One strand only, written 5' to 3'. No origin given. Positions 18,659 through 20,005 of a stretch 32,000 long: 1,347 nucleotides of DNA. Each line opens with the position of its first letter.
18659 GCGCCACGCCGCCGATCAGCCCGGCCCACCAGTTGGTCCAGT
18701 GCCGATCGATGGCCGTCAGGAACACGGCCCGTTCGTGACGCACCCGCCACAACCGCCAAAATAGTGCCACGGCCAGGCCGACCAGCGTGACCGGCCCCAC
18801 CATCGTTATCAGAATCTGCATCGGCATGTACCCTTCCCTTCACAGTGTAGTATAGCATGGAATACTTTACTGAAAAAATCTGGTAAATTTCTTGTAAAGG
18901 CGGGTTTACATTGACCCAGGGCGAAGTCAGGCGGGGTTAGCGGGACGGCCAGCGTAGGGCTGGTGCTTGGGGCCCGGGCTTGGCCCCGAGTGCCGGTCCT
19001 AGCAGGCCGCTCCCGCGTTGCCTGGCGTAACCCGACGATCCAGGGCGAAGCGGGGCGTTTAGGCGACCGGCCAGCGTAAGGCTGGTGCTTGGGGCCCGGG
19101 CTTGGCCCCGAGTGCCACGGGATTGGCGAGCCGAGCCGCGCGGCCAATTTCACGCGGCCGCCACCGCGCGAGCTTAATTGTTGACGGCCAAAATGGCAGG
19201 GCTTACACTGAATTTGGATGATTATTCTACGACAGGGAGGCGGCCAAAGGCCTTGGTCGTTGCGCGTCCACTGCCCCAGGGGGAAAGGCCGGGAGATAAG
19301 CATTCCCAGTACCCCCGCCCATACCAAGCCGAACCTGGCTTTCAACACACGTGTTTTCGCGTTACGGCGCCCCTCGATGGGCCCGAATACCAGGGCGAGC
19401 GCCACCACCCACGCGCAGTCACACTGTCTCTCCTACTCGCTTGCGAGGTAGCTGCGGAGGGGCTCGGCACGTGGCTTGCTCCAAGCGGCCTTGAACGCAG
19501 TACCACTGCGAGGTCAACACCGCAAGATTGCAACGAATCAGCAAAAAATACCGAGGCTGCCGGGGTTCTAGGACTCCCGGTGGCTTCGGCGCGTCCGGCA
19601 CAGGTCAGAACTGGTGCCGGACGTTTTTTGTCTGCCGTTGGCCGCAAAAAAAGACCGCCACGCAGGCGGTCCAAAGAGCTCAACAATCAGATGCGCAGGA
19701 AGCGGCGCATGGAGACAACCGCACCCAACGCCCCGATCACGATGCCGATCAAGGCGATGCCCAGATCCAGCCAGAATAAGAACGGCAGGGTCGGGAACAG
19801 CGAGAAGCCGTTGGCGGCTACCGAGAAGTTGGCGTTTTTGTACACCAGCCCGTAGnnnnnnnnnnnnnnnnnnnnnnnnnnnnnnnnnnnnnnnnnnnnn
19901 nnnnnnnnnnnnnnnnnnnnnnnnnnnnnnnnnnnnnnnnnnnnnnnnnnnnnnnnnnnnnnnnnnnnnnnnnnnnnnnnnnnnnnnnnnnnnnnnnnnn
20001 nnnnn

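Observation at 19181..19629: Orphan ~410-nt structured transcription unit (candidate unclassified large ncRNA) in the PDZ-gene/ftsX gap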

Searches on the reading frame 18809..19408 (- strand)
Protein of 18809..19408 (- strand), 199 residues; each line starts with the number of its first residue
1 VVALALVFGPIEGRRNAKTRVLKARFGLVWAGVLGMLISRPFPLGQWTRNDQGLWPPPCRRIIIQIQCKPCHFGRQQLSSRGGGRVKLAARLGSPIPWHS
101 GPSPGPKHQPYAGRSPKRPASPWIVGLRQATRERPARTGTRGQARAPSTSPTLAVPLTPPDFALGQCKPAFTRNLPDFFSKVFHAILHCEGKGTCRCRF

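Call 33: search_protein_families(library=pfam, max_evalue=1, proteins=[window:18809-19408:-])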
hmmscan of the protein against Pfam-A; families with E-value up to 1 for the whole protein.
window:18809-19408:- (199 aa): 0 families

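Call 56: find_homologous_proteins(query=window:18809-19408:-, max_evalue=0.01)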
Query window:18809-19408:-: 339 candidates shared short words with the query, none scored E <= 0.01.
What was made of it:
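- Tried and rejected: Minus-strand 199-aa ORF against the 5.8 billion-sequence collection: 0 hits (call 56).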

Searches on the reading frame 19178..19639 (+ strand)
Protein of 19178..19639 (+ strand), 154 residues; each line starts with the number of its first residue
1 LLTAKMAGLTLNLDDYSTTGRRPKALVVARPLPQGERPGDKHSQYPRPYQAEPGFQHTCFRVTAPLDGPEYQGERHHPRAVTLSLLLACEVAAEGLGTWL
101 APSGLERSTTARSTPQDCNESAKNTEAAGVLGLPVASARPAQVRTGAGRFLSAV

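Call 40: find_related_loci(query=window:19178-19639:+, collection=metagenome_contigs, flank=3000)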
Query window:19178-19639:+ (154 aa) in metagenome_contigs; peptide patterns used: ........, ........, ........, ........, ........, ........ (x = any residue, [..] = any of these).
600 stretches matched a pattern, but none encodes a relative of the query by tblastn (E <= 1e-3).

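Call 41: find_related_loci(query=window:19178-19639:+, collection=viral_contigs, flank=3000)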
Query window:19178-19639:+ (154 aa) in viral_contigs; peptide patterns used: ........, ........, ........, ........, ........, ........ (x = any residue, [..] = any of these).
24 stretches matched a pattern, but none encodes a relative of the query by tblastn (E <= 1e-3).
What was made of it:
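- There is nothing in metagenome or viral collections (calls 40, 41).
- Tried and rejected: Metagenome and viral contigs: no confirmed relative (calls 40, 41).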

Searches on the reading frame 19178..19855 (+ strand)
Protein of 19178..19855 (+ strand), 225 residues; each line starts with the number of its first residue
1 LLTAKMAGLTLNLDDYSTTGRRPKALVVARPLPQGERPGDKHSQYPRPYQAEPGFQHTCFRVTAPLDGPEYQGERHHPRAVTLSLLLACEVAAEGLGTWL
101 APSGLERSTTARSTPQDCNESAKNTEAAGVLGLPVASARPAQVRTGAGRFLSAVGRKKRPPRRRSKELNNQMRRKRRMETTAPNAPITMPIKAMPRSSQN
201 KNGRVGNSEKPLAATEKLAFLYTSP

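Call 33: search_protein_families(library=pfam, max_evalue=1, proteins=[window:19178-19855:+])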
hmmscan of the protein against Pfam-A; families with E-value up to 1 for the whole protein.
window:19178-19855:+ (225 aa): 0 families

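Call 39: search_protein_representatives(protein=window:19178-19855:+)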
Query: 225 residues. Proteins with E-value up to 0.001 (for the whole library): 0; up to 1e-10: 0; up to 1e-30: 0. The best 0 are listed.
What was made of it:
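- Tried and rejected: Plus-strand 225-aa ORF against 1.84 billion representatives: 0 hits (call 39).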
